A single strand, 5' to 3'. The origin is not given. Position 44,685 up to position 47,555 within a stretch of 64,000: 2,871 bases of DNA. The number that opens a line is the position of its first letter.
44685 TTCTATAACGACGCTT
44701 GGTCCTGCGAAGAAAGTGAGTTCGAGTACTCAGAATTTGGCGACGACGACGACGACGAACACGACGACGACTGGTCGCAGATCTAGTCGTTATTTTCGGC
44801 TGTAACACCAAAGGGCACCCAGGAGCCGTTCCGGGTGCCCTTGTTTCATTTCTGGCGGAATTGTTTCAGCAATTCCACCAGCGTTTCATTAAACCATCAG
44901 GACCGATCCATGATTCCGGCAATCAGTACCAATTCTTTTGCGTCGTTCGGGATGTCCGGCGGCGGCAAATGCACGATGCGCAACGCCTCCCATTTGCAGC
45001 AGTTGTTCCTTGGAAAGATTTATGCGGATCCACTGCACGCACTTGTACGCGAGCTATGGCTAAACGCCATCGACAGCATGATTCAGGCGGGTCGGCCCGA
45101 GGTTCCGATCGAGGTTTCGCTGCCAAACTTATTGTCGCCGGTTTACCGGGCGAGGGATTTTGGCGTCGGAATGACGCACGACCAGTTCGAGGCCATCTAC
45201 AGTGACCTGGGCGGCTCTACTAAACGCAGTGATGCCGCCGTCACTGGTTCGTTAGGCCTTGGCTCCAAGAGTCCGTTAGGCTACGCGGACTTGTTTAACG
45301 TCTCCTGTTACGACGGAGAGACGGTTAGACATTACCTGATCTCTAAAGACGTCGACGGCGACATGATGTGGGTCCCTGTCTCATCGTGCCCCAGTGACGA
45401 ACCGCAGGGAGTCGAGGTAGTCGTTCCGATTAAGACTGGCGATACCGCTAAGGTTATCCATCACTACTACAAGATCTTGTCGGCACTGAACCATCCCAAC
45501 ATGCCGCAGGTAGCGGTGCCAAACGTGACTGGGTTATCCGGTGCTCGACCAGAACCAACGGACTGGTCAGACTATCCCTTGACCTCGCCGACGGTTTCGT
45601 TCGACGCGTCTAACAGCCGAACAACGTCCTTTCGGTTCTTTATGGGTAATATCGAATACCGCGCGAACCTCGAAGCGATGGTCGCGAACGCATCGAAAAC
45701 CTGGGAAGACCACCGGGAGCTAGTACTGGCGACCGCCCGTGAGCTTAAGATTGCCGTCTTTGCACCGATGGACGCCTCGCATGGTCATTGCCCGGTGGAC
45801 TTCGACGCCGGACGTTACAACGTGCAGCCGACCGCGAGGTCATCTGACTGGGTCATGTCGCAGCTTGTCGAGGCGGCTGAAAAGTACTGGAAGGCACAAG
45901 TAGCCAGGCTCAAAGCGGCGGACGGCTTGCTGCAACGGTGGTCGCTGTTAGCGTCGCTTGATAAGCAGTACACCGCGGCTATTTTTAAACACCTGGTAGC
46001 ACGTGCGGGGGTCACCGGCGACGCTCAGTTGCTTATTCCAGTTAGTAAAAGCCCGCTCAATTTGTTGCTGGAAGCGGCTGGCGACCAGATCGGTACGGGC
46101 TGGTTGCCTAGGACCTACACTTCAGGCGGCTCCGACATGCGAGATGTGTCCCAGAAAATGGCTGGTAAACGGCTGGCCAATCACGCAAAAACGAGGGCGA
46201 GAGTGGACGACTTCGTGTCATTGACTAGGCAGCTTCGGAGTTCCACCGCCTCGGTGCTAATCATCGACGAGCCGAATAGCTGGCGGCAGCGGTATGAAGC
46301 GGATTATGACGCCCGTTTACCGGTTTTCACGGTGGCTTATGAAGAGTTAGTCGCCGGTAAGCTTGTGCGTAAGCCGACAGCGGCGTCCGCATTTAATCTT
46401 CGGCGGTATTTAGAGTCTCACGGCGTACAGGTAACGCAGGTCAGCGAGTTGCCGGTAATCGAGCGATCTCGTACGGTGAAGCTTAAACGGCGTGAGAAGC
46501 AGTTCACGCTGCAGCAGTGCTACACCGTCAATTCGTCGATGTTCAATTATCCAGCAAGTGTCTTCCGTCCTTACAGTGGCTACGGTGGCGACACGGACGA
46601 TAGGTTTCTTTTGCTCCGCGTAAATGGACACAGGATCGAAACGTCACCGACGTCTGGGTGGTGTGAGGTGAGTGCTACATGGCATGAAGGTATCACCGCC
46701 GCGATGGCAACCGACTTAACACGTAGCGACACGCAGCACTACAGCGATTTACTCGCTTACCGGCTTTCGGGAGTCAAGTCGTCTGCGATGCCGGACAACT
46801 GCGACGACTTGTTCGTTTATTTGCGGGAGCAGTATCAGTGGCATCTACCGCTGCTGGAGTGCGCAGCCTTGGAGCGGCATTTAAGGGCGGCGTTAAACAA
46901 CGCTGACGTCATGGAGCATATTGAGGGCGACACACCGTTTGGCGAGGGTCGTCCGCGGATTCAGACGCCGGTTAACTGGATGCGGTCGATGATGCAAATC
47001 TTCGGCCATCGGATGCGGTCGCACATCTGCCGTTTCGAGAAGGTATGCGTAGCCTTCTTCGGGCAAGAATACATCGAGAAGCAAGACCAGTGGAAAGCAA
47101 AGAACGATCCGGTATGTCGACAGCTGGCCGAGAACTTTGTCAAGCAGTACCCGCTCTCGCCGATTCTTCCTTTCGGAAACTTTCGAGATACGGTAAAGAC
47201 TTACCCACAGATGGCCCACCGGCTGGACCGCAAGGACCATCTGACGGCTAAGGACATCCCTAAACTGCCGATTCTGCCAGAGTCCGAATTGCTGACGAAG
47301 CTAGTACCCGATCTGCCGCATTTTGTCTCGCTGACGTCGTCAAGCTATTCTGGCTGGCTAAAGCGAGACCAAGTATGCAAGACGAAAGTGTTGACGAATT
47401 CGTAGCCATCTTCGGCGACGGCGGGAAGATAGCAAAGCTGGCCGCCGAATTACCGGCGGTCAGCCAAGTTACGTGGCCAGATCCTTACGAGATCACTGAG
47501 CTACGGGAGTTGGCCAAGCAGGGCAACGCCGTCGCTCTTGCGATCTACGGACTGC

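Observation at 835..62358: Dispersed 28-bp palindrome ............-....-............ in 10 copies: candidate phage-specific cis-acting system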

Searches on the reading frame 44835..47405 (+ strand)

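Call 8: search_protein_families(library=phrogs, proteins=[window:44835-47405:+])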
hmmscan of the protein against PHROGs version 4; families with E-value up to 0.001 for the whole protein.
window:44835-47405:+ (856 aa): 7 families
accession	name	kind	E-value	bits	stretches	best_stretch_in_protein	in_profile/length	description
phrog_612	-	lysis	6e-55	188.7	1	33-290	8-254/725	RIIA lysis inhibitor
phrog_2979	-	lysis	8.9e-30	105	1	44-214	21-192/846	RIIA lysis inhibitor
phrog_609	-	lysis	7.2e-20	71.6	1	47-205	25-182/1055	RIIB lysis inhibitor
phrog_24904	-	lysis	1.6e-18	67.6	1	55-203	31-177/695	RIIA lysis inhibitor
phrog_30832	-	lysis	4.4e-17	63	1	56-208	32-184/735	RIIA lysis inhibitor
phrog_38678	-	lysis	2.4e-15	56.8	1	56-204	39-190/805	RIIA lysis inhibitor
phrog_3661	-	lysis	8.4e-12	45.4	1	121-226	175-289/917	RIIA lysis inhibitor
